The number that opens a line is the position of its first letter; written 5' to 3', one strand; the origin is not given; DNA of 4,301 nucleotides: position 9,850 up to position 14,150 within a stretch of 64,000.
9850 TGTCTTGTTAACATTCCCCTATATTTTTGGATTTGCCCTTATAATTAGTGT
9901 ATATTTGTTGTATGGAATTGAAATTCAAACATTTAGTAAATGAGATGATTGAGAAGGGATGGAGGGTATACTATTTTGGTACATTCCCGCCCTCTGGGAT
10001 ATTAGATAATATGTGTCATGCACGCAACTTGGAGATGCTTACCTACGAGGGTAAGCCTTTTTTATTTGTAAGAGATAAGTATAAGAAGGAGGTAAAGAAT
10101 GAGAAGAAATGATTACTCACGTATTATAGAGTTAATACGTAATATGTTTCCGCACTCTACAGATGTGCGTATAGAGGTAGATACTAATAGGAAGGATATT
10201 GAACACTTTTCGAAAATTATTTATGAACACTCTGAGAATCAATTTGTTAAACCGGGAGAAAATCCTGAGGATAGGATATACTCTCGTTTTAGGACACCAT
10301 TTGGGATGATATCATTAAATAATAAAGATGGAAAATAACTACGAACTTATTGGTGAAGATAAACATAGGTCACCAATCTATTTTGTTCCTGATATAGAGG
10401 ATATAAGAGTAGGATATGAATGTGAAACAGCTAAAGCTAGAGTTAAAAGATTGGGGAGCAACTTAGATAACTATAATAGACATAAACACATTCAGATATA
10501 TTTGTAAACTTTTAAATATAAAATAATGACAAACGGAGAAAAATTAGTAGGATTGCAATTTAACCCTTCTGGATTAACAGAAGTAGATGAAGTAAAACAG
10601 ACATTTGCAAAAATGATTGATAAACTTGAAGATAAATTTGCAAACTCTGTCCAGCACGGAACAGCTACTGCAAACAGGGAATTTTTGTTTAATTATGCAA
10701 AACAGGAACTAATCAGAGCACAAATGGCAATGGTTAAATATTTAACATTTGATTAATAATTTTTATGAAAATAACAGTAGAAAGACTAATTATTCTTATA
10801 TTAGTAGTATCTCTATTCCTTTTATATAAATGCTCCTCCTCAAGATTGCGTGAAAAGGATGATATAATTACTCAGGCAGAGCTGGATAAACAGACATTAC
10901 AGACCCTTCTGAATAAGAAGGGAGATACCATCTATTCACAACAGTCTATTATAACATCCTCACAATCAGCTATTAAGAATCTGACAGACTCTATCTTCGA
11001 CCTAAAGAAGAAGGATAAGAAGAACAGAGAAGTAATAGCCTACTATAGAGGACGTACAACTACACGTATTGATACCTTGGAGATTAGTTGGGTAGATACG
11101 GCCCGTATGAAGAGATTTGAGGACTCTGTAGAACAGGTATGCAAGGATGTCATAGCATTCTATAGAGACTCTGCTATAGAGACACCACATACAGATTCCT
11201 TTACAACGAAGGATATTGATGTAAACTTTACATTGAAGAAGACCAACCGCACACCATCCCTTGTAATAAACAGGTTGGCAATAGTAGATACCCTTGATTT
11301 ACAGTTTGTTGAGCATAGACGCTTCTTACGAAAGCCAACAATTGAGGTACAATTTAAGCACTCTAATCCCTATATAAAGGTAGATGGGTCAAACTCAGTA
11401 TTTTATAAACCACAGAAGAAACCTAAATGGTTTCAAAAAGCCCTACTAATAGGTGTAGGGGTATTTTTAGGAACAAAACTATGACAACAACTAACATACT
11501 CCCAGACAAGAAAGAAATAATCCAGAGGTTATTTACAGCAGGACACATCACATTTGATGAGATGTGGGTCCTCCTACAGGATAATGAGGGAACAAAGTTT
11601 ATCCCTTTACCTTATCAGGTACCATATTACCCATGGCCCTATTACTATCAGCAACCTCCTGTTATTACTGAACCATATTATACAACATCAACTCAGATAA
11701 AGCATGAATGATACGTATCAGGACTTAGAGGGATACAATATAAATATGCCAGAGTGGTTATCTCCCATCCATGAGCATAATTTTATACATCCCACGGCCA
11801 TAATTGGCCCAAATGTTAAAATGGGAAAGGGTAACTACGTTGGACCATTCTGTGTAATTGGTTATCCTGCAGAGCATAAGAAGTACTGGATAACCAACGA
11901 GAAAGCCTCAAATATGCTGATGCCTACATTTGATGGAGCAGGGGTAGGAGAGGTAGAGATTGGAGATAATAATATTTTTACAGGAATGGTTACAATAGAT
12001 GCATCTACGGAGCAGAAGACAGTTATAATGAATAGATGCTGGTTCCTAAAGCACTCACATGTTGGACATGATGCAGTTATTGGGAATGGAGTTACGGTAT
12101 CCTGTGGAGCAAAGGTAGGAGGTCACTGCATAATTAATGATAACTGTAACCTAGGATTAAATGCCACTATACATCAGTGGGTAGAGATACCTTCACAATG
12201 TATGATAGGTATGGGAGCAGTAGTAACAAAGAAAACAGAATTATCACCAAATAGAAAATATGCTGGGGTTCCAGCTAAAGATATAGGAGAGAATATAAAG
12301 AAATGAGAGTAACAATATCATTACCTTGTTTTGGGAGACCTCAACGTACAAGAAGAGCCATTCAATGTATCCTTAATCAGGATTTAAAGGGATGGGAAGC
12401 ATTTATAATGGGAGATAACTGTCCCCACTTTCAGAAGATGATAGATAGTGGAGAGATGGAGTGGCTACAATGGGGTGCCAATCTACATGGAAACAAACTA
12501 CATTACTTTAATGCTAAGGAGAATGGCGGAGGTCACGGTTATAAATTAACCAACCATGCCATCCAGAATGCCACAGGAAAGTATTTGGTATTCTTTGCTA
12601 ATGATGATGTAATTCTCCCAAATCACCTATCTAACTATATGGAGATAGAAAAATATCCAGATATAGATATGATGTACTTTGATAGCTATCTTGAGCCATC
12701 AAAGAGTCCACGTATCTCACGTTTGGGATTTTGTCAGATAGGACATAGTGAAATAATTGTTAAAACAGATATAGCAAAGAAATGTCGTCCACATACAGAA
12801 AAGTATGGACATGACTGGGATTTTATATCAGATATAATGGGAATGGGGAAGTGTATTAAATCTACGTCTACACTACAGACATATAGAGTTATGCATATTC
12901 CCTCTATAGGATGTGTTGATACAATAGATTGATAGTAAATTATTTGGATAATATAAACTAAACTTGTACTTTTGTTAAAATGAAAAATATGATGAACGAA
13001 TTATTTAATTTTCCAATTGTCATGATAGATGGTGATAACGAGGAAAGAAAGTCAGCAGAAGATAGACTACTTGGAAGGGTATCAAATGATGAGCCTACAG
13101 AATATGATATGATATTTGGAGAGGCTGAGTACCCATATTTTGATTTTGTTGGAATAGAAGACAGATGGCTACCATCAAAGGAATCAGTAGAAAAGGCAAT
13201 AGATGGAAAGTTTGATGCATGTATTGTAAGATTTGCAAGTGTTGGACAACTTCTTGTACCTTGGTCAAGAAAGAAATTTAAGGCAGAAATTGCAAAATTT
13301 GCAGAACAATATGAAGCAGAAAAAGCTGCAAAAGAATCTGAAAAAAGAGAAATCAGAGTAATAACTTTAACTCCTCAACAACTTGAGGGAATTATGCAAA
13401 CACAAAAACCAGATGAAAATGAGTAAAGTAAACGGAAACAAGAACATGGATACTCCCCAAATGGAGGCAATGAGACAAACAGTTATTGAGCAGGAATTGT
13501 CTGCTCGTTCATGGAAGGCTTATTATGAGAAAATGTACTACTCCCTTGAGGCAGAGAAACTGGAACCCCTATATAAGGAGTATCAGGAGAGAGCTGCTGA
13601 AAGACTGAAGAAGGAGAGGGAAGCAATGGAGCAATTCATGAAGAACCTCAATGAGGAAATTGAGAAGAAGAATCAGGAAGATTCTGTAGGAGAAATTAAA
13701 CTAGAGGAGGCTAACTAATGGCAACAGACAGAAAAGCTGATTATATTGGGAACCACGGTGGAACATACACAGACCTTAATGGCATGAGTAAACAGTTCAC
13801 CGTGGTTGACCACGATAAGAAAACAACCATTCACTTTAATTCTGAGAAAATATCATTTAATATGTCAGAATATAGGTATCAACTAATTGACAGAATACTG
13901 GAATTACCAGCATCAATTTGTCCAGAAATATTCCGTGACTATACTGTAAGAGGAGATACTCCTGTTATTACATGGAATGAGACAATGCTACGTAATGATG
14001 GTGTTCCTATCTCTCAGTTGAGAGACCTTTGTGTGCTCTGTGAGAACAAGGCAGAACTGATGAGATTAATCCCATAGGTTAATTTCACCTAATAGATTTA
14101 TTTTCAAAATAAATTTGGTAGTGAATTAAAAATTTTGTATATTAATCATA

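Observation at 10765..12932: Envelope-modification-like cassette: bitopic membrane/lipoprotein-like protein, truncated LpxA-like acyltransferase and GT2 glycosyltransferase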

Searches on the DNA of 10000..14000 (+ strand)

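Call 6: search_dna_similar(query=window:10000-14000:+, collection=phages, mode=near, max_rows=25)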
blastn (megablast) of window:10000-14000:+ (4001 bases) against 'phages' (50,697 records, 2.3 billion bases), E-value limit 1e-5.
No match.
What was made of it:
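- Tried and rejected: (1) Near-identical DNA in cultured phages: none (call 6).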

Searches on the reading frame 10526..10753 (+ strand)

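Call 3: search_protein_families(library=pfam, proteins=[window:10526-10753:+], max_evalue=1)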
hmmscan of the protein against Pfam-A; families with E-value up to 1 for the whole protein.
window:10526-10753:+ (76 aa): 1 family
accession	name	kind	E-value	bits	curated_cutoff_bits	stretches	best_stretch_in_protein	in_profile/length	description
PF14178.11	YppF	-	0.039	14.3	24.7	1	30-72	1-42/59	YppF-like protein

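Call 5: search_protein_families(library=phrogs, proteins=[window:10526-10753:+], max_evalue=0.01)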
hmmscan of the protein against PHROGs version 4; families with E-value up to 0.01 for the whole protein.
window:10526-10753:+ (76 aa): 1 family
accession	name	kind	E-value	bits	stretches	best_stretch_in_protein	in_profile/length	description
phrog_717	-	unknown function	0.0094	16.4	0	19-71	222-279/289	-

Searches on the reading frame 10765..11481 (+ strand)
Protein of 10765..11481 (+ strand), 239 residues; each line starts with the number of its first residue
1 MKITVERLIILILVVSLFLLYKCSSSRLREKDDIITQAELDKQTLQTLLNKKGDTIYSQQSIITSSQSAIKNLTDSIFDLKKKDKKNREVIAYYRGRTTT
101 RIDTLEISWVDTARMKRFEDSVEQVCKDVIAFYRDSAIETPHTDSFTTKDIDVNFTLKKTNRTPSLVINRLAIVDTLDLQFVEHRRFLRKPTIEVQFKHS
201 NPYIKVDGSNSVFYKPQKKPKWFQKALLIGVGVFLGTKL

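Call 3: search_protein_families(library=pfam, proteins=[window:10765-11481:+], max_evalue=1)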
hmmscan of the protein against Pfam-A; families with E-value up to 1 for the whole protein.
window:10765-11481:+ (239 aa): 4 families
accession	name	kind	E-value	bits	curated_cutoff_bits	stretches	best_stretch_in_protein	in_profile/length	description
PF24073.1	DUF7365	-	0.017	15.7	27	1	9-84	14-94/101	Coiled-coil region of unknown function (DUF7365)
PF15904.10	LIP1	-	0.022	15.5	26.3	1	44-81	9-45/90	LKB1 serine/threonine kinase interacting protein 1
PF12095.13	CRR7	-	0.097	13.5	25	1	30-85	19-73/84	Protein CHLORORESPIRATORY REDUCTION 7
PF06015.17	Chordopox_A30L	-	0.13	12.5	25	1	45-91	13-57/71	Chordopoxvirus A30L protein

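Call 4: search_protein_families(library=ncbifam, proteins=[window:10765-11481:+], max_evalue=1)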
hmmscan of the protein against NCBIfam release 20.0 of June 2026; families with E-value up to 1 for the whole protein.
window:10765-11481:+ (239 aa): 1 family
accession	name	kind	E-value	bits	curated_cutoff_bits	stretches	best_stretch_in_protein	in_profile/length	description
NF004711.0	PRK06049.1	equivalog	0.1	12.8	130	1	29-59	48-78/156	50S ribosomal protein L30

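Call 5: search_protein_families(library=phrogs, proteins=[window:10765-11481:+], max_evalue=0.01)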
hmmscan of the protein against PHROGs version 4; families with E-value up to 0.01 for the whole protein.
window:10765-11481:+ (239 aa): 0 families

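Call 102: find_homologous_proteins(query=window:10765-11481:+, max_evalue=0.001)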
Query window:10765-11481:+ (239 aa): 9 proteins with E <= 0.001 among 483 candidates.
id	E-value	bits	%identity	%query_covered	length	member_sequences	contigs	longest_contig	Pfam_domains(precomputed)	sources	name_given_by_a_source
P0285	6.1e-148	508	99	100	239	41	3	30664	-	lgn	-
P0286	5.0e-131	453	88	100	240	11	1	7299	-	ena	-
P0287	1.1e-126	439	85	100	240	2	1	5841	-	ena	-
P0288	7.8e-124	430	83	100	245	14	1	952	-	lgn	-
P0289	4.9e-105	368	73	100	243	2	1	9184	-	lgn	-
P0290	1.3e-103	363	71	100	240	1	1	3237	-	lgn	-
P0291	9.5e-50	187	42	97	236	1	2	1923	-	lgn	-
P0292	4.2e-15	74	29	94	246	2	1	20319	-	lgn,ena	-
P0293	5.1e-14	71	30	94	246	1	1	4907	-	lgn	-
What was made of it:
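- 10765..11484 (+): 239-aa lineage-specific membrane/lipoprotein-like protein (N-terminal hydrophobic segment + Cys23, C-terminal hydrophobic tail); neighbour, not part of the conserved module. Only 9 homolog clusters (call 102).
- The membrane protein is lineage-specific (call 102).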

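Call 103: search_protein_families(library=padloc, proteins=[window:10765-11481:+], max_evalue=0.01)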
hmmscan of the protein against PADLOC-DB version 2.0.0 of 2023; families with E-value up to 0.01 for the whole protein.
window:10765-11481:+ (239 aa): 1 family
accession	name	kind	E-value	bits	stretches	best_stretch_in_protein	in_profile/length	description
PDLC01107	Cas8b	-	0.002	15.4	1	67-153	100-183/372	Cas8b1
